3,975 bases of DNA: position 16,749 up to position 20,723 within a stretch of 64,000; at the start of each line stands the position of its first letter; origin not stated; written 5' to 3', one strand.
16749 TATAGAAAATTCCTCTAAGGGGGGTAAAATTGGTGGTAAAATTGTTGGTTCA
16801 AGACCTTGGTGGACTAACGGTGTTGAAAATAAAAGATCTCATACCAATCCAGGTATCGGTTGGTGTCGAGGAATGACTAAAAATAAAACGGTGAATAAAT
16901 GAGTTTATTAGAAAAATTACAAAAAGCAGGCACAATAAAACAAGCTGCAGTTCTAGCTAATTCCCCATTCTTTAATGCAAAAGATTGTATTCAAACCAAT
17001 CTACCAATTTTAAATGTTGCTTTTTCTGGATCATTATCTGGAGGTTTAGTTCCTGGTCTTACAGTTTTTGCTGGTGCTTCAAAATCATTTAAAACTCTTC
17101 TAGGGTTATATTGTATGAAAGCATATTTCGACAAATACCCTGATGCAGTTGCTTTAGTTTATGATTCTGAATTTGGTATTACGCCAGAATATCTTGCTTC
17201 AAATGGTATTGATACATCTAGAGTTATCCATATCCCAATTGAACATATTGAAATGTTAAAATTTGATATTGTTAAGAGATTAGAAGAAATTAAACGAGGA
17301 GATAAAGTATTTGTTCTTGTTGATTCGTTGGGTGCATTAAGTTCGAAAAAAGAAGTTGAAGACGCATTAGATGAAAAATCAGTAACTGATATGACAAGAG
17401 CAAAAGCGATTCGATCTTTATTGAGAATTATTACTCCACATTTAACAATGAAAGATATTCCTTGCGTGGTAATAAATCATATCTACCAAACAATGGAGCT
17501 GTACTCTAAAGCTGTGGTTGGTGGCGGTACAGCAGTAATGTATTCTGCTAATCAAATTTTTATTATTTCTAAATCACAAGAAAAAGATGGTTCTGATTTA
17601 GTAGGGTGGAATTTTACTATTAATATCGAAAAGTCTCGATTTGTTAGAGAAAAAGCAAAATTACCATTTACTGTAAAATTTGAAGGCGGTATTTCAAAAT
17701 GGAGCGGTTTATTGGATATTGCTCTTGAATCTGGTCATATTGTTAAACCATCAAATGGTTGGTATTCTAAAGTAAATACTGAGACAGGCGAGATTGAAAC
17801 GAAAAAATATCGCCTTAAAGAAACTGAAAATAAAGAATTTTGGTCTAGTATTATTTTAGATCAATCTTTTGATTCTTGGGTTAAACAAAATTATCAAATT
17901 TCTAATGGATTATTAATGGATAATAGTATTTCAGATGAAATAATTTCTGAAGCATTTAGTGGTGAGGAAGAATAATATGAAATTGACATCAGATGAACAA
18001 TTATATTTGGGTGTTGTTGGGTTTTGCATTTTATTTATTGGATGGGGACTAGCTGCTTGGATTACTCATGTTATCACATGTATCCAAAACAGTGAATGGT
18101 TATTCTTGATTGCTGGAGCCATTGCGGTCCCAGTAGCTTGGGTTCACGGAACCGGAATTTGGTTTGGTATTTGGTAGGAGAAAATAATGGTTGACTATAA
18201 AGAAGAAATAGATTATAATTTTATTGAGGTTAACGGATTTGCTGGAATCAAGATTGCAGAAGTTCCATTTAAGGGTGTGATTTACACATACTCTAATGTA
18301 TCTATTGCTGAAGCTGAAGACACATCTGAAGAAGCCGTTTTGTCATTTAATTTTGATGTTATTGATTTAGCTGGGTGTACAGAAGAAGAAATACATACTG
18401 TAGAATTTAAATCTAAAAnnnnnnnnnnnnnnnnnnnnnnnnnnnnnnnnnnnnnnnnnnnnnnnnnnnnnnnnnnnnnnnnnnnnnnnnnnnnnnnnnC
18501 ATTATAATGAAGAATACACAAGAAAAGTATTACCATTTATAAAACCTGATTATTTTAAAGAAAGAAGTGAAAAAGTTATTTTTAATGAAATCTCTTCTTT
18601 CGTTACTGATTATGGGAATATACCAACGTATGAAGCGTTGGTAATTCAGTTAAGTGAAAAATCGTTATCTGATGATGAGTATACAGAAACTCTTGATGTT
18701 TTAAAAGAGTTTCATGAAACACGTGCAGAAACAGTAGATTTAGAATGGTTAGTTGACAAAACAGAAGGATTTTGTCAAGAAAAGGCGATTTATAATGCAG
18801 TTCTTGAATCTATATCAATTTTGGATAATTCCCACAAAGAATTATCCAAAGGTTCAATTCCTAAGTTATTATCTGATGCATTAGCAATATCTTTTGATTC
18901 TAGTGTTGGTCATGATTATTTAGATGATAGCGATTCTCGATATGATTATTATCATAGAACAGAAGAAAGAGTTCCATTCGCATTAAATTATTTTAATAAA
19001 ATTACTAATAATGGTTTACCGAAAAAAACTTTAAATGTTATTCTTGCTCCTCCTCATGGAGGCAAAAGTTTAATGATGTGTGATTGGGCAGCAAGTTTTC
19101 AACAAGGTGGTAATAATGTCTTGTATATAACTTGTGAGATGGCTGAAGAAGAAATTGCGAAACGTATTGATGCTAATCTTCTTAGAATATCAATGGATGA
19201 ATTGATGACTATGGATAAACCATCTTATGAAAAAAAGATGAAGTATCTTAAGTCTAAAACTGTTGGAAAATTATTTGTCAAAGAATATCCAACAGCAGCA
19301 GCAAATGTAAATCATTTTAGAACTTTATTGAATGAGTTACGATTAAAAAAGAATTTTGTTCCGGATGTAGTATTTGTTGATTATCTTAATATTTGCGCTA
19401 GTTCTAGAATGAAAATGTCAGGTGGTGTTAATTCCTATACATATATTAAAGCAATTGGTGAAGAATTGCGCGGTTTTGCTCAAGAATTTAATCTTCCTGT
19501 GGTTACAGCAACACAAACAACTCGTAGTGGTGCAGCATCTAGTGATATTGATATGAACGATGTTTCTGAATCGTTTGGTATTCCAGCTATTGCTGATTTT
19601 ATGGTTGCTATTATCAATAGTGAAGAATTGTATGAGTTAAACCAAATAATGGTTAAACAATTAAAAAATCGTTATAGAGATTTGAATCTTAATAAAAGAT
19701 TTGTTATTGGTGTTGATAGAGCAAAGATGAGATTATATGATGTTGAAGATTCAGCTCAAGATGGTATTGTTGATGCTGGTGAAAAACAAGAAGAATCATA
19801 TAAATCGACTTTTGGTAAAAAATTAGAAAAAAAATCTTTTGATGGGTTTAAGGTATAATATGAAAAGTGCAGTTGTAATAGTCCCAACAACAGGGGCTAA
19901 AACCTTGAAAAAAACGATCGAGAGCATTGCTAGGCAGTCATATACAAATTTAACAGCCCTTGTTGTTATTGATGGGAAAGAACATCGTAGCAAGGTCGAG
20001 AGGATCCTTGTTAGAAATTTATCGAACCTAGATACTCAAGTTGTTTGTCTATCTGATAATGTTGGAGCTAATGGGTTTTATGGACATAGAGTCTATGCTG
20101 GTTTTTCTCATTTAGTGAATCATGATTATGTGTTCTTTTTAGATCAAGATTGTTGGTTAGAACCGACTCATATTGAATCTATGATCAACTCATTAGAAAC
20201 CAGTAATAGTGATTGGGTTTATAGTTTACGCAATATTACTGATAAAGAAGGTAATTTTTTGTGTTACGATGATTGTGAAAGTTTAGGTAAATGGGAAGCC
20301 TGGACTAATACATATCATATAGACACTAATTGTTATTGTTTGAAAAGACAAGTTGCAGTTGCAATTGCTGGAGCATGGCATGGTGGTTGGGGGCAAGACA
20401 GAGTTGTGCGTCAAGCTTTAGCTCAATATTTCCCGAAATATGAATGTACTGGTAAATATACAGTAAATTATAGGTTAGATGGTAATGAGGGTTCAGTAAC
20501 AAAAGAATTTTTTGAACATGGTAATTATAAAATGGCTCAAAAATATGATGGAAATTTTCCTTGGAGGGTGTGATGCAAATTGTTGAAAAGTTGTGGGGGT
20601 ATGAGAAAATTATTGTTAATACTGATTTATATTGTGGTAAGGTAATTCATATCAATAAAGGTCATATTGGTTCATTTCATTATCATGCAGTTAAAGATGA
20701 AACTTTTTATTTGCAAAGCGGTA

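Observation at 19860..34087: A ~14 kb phage-encoded glycan biosynthesis island including an E1-type [2Fe-2S] sugar 3-dehydrase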

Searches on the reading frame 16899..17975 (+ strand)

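Call 91: search_protein_families(library=pfam, proteins=[window:16899-17975:+], max_evalue=0.01)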
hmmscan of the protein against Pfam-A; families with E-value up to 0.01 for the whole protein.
window:16899-17975:+ (358 aa): 2 families
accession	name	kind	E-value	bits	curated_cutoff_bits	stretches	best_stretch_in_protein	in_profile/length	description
PF21134.2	T4_UVSX_C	-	4.7e-16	59.1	27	1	268-325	1-62/65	Bacteriophage T4, Recombination and repair protein, C-terminal domain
PF00154.27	RecA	-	4.4e-10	39.9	27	1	57-265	57-261/262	recA bacterial DNA recombination protein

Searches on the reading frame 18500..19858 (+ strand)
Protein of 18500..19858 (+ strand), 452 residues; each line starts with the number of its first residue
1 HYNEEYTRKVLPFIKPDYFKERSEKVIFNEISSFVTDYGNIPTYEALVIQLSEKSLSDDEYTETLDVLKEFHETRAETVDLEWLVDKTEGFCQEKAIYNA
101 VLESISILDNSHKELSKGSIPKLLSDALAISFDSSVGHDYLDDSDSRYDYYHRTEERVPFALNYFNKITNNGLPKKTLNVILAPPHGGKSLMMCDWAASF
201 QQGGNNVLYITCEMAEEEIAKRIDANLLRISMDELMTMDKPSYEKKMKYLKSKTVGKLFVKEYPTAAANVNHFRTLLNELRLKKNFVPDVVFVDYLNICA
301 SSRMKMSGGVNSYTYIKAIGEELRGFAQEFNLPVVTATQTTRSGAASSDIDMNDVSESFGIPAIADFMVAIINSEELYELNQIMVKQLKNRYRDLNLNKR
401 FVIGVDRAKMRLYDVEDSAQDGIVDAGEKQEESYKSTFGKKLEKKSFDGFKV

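Call 10: search_dna_similar(query=window:18500-19858:+, collection=phages, mode=protein, max_rows=25)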
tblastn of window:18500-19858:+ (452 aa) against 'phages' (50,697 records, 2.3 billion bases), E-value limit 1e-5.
Records with a match: 3319; places in all: 3327; records where one place covers at least 80% of the query: 2558.
Best place of each record, by identity: <60% 3319.
By first word of the organism name: Escherichia 677; Synechococcus 377; Klebsiella 337; Staphylococcus 328; Salmonella 205; Bacillus 185; Vibrio 177; Shigella 89; Aeromonas 88; Acinetobacter 71; and 71 more.
By host as written in the record: - 522; Escherichia coli 282; Klebsiella pneumoniae 114; Staphylococcus aureus 111; Synechococcus 107; Listeria monocytogenes 43; Synechococcus sp. 38; Escherichia coli O157:H7 38; and 766 more.
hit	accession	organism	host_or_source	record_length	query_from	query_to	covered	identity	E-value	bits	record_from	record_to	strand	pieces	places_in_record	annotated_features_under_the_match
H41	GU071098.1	Synechococcus phage S-SSM7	Synechococcus sp. WH8109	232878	3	445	98%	57.7%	1e-151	482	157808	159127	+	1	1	gp41: DNA primase-helicase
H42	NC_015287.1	Synechococcus phage S-SSM7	Synechococcus sp. WH8109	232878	3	445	98%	57.7%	1e-151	482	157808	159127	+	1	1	gp41: DNA primase-helicase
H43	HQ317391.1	Cyanophage S-SSM6a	Synechococcus sp. WH8109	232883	3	445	98%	57.7%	1e-151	482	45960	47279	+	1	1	DNA primase/helicase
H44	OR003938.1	Synechococcus phage DSL-LC03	Synechococcus sp.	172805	2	451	100%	56.3%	1e-150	479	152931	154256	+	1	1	DNA primase-helicase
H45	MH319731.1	Marine virus AG-345-E02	single cell amplified by WGA-X; seawater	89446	2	450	99%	56.1%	1e-152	485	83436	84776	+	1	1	record has no annotation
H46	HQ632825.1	Prochlorococcus phage P-SSM5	Prochlorococcus marinus NATL2A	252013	2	451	100%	55.9%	4e-153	486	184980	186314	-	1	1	DNA primase/helicase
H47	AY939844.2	Prochlorococcus phage P-SSM2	Prochlorococcus sp. NATL1A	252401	2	451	100%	55.9%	4e-153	486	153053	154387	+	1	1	gp41: DNA primase-helicase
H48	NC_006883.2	Prochlorococcus phage P-SSM2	Prochlorococcus sp. NATL1A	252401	2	451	100%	55.9%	4e-153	486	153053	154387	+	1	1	gp41: DNA primase-helicase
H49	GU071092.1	Prochlorococcus phage P-SSM2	-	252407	2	451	100%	55.9%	4e-153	486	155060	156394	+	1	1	DNA primase/helicase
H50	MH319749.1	Marine virus AG-345-F15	single cell amplified by WGA-X; seawater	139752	2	450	99%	55.9%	2e-153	487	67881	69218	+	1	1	record has no annotation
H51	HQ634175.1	Cyanophage P-RSM1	Prochlorococcus MIT9303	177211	2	450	99%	55.9%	2e-149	476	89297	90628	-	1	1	DNA primase/helicase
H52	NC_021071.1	Cyanophage P-RSM1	Prochlorococcus MIT9303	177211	2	450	99%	55.9%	2e-149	476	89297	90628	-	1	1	DNA primase/helicase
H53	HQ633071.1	Synechococcus phage S-SKS1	Synechococcus sp. WH7803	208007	3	451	99%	55.6%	7e-148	471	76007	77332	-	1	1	DNA primase/helicase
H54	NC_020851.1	Synechococcus phage S-SKS1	Synechococcus sp. WH7803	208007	3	451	99%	55.6%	7e-148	471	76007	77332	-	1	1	DNA primase/helicase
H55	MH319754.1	Marine virus AG-345-L05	single cell amplified by WGA-X; seawater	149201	2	451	100%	55.4%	2e-151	481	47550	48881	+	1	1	record has no annotation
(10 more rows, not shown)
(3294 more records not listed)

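Call 11: get_annotated_region(hit=H48, flank=20000)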
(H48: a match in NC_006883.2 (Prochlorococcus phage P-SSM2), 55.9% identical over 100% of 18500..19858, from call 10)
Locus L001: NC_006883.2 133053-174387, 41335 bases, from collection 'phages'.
description: Prochlorococcus phage P-SSM2, complete genome.
organism: Prochlorococcus phage P-SSM2 (NCBI taxid 268746)
taxonomy: Viruses; Duplodnaviria; Heunggongvirae; Uroviricota; Caudoviricetes; Kyanoviridae; Salacisavirus; Salacisavirus pssm2
host: Prochlorococcus sp. NATL1A; source: -; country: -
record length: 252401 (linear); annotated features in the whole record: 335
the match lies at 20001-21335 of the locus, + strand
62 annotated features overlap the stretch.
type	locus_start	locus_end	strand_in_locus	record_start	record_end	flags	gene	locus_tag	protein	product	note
CDS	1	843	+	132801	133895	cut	cobS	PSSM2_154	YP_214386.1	porphyrin biosynthesis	T4-GC: 150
CDS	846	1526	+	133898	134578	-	-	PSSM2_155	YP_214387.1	2OG-Fe(II) oxygenase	T4-GC: 151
CDS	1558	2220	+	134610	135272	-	-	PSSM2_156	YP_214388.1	hypothetical protein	T4-GC: 152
CDS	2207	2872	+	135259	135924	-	gp45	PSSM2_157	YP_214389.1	DNA polymerase processivity factor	T4-GC: 153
CDS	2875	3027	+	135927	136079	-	-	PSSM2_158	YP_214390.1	hypothetical protein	T4-GC: 154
CDS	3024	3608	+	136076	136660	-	-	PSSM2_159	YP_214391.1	2OG-Fe(II) oxygenase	T4-GC: 155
CDS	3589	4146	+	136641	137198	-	-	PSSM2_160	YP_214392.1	2OG-Fe(II) oxygenase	T4-GC: 156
CDS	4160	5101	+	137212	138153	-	gp44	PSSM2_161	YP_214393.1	clamp loader of DNA polymerase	T4-GC: 157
CDS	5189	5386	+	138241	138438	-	-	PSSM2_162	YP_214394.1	hypothetical protein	T4-GC: 158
CDS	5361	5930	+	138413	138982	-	denV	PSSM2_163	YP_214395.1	DNA endonuclease V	T4-GC: 100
CDS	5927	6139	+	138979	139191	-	-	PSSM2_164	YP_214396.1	hypothetical protein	T4-GC: 160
CDS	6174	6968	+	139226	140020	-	dam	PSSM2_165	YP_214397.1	DNA methyltransferase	T4-GC: 161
CDS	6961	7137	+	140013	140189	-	-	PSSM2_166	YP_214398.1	hypothetical protein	T4-GC: 162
CDS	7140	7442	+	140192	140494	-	-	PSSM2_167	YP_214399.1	hypothetical protein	T4-GC: 163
CDS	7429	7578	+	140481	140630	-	-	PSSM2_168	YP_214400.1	hypothetical protein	T4-GC: 164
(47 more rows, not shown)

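Call 12: get_annotated_region(hit=H42, flank=20000)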
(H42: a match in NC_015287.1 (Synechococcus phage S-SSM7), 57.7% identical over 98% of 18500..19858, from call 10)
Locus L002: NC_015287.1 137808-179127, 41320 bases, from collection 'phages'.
description: Synechococcus phage S-SSM7, complete genome.
organism: Synechococcus phage S-SSM7 (NCBI taxid 445686)
taxonomy: Viruses; Duplodnaviria; Heunggongvirae; Uroviricota; Caudoviricetes; Kyanoviridae; Lipsvirus; Lipsvirus ssm7
host: Synechococcus sp. WH8109; source: Sargasso Sea; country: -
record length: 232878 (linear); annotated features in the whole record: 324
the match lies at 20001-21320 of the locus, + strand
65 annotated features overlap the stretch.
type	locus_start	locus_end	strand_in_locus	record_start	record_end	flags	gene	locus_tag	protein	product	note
CDS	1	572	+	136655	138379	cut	gp46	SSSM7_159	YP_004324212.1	SbcC-like subunit of palindrome specific endonuclease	T4-LIKE GC: 143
CDS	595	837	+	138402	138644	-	-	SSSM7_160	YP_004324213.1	hypothetical protein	T4-LIKE GC: 1351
CDS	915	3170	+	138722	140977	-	-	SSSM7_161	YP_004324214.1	peptidase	T4-LIKE GC: 146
CDS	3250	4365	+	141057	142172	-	cobS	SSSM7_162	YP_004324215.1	porphyrin biosynthesis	T4-LIKE GC: 150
CDS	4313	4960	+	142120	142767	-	-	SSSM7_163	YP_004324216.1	ferredoxin oxidoreductase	T4-LIKE GC: 55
CDS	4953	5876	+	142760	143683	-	-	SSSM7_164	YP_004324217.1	hypothetical protein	T4-LIKE GC: 152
CDS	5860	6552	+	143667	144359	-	gp45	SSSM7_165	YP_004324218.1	DNA polymerase processivity factor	T4-LIKE GC: 153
CDS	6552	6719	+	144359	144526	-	-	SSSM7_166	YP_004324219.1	hypothetical protein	T4-LIKE GC: 646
CDS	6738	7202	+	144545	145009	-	-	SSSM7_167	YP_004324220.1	hypothetical protein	T4-LIKE GC: 331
CDS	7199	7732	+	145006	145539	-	-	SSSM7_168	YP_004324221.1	DNA binding protein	T4-LIKE GC: 147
CDS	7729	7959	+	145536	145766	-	-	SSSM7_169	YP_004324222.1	hypothetical protein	T4-LIKE GC: 1352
CDS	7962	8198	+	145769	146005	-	-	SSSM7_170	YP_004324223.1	hypothetical protein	T4-LIKE GC: 1353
CDS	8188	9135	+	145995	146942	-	gp44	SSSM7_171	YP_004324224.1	clamp loader of DNA polymerase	T4-LIKE GC: 157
CDS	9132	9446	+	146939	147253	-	-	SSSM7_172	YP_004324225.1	hypothetical protein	T4-LIKE GC: 158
CDS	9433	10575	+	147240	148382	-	-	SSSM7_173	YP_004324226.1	putative cytoplasmic protein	T4-LIKE GC: 1216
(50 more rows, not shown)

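Call 89: find_related_loci(query=window:18500-19858:+, collection=viral_contigs, flank=10000)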
Query window:18500-19858:+ (452 aa) in viral_contigs; peptide patterns used: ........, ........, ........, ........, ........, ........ (x = any residue, [..] = any of these).
599 stretches matched a pattern (row limit reached: there are more); 595 encode a relative of the query (tblastn E <= 1e-3); the best 80 are kept; 80 distinct loci.
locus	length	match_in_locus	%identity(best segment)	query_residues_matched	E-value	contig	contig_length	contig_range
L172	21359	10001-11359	82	1-452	0e+0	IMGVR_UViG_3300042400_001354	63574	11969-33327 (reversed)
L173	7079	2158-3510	79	1-452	0e+0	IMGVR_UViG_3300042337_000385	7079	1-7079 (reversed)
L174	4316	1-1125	85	78-452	0e+0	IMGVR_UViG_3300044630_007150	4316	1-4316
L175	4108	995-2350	63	2-452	0e+0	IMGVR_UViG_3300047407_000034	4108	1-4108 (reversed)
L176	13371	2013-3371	62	2-452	0e+0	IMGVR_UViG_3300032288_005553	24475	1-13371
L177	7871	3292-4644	63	2-452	0e+0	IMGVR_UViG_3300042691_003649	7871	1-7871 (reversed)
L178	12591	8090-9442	63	2-452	0e+0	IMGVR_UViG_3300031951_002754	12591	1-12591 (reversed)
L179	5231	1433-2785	63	2-452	0e+0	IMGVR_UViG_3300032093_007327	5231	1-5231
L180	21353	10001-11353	62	2-452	0e+0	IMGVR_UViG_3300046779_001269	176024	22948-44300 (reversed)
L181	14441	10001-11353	63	2-452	0e+0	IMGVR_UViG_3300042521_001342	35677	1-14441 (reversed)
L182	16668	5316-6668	63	2-452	0e+0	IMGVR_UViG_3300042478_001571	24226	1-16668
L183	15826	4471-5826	64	2-452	0e+0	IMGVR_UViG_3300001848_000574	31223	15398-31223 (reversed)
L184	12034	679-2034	62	2-452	0e+0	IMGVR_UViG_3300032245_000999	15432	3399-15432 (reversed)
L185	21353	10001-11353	63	2-452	0e+0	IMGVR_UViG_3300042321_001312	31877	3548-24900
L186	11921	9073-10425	63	2-452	0e+0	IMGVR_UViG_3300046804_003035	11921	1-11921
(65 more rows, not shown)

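Call 91: search_protein_families(library=pfam, proteins=[window:18500-19858:+], max_evalue=0.01)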
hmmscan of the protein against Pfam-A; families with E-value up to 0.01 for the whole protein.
window:18500-19858:+ (452 aa): 3 families
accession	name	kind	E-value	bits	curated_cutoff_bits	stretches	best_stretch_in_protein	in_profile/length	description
PF03796.21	DnaB_C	-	1.5e-19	70.8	27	1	164-382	8-220/255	DnaB-like helicase C terminal domain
PF13481.12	AAA_25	-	1.1e-07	32.1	27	1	166-339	23-189/195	AAA domain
PF06745.19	ATPase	-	0.00012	22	26.6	1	162-224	5-68/231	KaiC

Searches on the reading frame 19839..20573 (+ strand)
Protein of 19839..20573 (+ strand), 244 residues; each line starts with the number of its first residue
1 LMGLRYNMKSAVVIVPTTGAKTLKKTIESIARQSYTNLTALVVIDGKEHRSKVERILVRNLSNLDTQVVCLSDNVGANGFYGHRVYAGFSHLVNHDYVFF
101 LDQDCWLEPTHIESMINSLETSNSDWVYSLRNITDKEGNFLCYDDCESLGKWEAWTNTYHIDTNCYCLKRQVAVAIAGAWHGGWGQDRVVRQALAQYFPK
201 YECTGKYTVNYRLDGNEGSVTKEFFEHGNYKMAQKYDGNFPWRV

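Call 5: search_protein_families(library=pfam, proteins=[window:19839-20573:+], max_evalue=0.01)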
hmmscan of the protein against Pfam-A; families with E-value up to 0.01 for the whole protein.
window:19839-20573:+ (244 aa): 3 families
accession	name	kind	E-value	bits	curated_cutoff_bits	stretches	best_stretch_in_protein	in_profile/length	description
PF00535.33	Glycos_transf_2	-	6.8e-12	46.1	23.3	1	13-139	2-123/168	Glycosyl transferase family 2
PF13641.12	Glyco_tranf_2_3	-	8.4e-07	29.7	27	1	12-122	4-114/230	Glycosyltransferase like family 2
PF10111.15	Glyco_tranf_2_2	-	0.0027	17.7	27.3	1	13-141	3-134/276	Glycosyltransferase like family 2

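Call 27: search_protein_families(library=ncbifam, proteins=[window:19839-20573:+], max_evalue=0.001)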
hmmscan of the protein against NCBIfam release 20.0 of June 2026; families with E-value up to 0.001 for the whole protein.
window:19839-20573:+ (244 aa): 7 families
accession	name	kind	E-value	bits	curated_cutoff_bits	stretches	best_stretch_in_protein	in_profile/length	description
NF047683.1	TeichurnBiosyTuaG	equivalog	3e-06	27.1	400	1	12-141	9-133/252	teichuronic acid biosynthesis protein TuaG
NF041394.1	GtaseAglG_Halo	equivalog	1e-05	25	440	1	20-123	15-111/304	glucosyl-dolichyl phosphate glucuronosyltransferase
NF038299.1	EPS_HpsN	equivalog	2e-05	23.7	425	1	12-118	4-105/317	hormogonium polysaccharide biosynthesis glycosyltransferase HpsN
NF050050.1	ProtGlycPglI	equivalog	0.00024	20.6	500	1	12-122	5-111/306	GalNAc(5)-diNAcBac-PP-undecaprenol beta-1,3-glucosyltransferase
TIGR04242.1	nodulat_NodC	equivalog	0.00068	18.7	550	1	10-79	49-121/395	chitooligosaccharide synthase NodC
NF045692.1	OglycostaseCruG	equivalog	0.00087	18.3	600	0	8-127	40-160/386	2'-O-glycosyltransferase CruG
TIGR04182.1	glyco_TIGR04182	equivalog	0.00089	18.7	325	0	12-139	3-117/293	S-layer glycoprotein N-glycosyltransferase AglJ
